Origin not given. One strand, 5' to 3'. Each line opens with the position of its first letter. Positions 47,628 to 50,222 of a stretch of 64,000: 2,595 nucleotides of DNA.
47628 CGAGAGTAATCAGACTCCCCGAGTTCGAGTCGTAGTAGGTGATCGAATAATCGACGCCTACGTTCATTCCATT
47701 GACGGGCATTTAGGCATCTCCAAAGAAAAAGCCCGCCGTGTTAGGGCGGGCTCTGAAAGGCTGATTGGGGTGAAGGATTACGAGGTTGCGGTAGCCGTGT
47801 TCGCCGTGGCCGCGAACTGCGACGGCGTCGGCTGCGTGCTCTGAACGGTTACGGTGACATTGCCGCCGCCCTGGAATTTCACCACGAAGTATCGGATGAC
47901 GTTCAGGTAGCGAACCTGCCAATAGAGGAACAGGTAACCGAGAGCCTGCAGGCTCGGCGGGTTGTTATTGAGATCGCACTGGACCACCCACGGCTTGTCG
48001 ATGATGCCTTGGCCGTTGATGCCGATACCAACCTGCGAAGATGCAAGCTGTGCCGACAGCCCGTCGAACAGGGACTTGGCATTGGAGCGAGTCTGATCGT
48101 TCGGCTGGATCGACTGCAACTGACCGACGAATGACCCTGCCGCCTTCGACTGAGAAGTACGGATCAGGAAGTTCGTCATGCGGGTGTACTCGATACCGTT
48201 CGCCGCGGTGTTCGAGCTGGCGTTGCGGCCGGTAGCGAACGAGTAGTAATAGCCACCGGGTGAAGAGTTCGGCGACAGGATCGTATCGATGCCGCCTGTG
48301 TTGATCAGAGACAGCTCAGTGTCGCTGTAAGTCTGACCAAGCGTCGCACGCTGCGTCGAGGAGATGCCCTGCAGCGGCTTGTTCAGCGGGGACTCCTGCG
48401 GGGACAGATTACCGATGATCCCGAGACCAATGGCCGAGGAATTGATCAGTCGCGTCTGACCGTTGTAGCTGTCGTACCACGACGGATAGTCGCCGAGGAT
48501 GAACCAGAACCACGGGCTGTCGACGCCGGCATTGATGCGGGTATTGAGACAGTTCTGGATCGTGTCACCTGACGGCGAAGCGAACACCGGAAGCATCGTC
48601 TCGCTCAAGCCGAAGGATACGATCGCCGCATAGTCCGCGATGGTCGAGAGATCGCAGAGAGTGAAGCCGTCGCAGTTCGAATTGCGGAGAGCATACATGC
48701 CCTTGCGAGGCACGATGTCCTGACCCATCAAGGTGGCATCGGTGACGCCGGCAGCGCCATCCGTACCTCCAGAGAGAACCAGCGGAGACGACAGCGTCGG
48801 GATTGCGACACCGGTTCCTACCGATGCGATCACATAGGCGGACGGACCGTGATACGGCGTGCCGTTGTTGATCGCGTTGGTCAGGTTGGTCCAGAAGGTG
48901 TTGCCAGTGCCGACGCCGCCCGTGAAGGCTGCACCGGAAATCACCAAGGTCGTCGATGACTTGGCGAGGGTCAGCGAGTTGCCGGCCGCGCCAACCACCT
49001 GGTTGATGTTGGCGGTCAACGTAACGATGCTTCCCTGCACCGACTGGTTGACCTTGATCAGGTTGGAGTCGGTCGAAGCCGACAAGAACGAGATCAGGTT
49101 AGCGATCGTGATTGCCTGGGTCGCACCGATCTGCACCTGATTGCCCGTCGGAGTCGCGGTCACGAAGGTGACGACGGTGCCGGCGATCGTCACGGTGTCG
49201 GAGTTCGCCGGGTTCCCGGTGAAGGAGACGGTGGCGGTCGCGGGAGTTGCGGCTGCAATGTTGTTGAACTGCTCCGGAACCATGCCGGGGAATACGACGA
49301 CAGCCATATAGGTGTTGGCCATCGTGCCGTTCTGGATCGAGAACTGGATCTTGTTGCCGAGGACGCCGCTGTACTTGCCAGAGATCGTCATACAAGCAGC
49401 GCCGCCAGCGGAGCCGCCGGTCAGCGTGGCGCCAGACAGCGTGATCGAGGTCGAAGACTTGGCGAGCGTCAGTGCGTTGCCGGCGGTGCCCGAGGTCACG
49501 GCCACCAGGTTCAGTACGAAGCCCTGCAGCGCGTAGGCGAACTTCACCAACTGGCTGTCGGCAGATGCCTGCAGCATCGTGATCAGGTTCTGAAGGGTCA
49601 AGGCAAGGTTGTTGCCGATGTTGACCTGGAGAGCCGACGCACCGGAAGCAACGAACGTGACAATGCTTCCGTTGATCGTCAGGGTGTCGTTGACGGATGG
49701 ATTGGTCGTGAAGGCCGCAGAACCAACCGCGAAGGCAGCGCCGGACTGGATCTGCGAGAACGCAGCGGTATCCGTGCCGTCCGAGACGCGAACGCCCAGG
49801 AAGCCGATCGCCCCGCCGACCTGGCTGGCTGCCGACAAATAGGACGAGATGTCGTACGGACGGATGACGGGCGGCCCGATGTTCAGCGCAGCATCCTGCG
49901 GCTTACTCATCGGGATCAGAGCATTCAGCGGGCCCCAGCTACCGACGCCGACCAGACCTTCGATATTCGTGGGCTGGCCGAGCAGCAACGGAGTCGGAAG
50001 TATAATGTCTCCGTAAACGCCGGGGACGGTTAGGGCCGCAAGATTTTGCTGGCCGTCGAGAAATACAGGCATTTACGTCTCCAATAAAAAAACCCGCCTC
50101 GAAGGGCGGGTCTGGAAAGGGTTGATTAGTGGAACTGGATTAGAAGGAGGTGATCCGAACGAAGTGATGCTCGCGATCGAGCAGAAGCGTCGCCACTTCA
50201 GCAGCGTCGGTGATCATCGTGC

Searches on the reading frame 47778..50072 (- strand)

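Call 18: search_protein_families(library=phrogs, proteins=[window:47778-50072:-], max_evalue=0.001)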
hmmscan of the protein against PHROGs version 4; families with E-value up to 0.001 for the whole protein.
window:47778-50072:- (764 aa): 1 family
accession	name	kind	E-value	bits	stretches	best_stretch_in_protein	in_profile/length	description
phrog_28344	-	unknown function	6.4e-25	89.2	2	101-225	76-194/205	-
